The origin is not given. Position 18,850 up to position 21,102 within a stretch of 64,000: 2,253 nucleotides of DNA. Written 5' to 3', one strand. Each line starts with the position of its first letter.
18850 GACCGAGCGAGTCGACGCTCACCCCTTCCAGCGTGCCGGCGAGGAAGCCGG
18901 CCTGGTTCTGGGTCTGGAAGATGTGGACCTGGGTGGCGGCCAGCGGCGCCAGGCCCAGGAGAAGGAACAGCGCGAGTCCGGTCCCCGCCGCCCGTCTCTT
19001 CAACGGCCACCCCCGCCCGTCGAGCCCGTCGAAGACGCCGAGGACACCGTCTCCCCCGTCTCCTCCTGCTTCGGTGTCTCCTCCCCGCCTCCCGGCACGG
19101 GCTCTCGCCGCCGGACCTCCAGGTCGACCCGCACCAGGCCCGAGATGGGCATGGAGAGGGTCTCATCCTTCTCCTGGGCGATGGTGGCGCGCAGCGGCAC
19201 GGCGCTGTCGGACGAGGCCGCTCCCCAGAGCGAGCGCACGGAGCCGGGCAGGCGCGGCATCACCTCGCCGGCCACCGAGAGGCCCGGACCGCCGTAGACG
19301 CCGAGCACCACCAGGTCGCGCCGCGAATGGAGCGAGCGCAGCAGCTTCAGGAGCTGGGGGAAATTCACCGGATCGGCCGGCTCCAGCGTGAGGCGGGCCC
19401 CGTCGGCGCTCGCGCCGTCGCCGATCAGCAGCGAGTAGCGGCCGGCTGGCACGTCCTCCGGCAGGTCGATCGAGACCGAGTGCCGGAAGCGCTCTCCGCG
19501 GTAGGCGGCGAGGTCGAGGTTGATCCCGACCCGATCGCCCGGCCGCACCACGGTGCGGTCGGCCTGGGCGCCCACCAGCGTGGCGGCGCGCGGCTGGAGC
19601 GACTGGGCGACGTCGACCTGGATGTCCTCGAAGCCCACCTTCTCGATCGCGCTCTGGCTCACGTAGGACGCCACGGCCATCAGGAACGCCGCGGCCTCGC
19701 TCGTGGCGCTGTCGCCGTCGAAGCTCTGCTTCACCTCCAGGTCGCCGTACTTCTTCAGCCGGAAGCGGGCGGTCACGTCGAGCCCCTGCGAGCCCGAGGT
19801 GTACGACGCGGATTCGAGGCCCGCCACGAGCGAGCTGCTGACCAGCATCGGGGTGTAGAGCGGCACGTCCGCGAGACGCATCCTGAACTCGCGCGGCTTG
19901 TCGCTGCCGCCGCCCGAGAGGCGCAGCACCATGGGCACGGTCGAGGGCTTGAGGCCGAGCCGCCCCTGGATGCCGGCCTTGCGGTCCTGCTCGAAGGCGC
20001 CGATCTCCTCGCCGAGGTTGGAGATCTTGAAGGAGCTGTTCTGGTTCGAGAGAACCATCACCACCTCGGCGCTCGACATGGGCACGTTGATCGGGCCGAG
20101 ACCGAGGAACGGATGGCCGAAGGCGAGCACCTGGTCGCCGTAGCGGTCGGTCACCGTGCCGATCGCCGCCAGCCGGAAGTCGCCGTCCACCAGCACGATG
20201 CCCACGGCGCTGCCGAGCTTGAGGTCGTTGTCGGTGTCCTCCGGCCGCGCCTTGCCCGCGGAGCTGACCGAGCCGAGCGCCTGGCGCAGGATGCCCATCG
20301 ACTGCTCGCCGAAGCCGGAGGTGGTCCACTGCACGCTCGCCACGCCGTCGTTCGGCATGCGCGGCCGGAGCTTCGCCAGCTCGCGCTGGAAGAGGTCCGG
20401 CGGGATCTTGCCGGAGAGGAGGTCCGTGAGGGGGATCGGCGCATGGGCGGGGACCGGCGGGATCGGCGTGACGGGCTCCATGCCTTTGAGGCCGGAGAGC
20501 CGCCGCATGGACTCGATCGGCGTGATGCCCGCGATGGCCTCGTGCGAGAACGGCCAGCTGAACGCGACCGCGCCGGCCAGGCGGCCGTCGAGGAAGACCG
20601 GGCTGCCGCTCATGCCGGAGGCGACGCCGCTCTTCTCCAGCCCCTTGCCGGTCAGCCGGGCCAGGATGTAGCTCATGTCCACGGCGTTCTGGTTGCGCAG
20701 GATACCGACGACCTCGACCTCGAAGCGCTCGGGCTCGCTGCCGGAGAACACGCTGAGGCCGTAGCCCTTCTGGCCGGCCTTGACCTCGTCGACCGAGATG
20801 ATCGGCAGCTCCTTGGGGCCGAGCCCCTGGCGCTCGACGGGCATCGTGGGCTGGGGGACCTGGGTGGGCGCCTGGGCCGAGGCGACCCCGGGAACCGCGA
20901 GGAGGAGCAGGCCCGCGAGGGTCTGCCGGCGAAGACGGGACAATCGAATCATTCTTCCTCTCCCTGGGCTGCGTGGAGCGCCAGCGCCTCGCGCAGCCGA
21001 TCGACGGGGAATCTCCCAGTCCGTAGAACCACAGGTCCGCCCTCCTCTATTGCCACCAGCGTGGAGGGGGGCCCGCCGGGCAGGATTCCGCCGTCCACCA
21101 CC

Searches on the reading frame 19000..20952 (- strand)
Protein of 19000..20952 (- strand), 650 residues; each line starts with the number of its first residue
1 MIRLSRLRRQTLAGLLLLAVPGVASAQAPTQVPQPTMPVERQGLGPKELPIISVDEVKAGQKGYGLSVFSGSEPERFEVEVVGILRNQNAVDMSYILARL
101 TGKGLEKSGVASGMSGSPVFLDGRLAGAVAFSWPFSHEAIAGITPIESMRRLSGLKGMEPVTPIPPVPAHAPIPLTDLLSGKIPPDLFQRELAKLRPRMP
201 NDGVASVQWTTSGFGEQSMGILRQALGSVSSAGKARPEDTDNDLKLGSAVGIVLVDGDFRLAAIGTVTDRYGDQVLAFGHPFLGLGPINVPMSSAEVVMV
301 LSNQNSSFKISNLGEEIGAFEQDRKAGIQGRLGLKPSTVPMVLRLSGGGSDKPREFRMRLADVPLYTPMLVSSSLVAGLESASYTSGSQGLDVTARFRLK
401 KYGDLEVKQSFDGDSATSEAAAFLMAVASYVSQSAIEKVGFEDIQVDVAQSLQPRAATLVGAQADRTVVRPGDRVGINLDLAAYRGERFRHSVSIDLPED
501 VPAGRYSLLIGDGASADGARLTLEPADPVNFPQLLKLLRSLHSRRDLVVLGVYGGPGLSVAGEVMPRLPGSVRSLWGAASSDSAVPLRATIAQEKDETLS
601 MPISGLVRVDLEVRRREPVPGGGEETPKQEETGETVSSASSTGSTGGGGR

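Call 7: search_protein_families(library=pfam, proteins=[window:19000-20952:-])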
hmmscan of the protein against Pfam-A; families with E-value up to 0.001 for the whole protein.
window:19000-20952:- (650 aa): 1 family
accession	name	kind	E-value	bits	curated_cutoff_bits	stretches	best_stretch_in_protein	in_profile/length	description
PF05580.18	Peptidase_S55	-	1.2e-07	32.4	25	1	46-131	107-192/210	SpoIVB peptidase S55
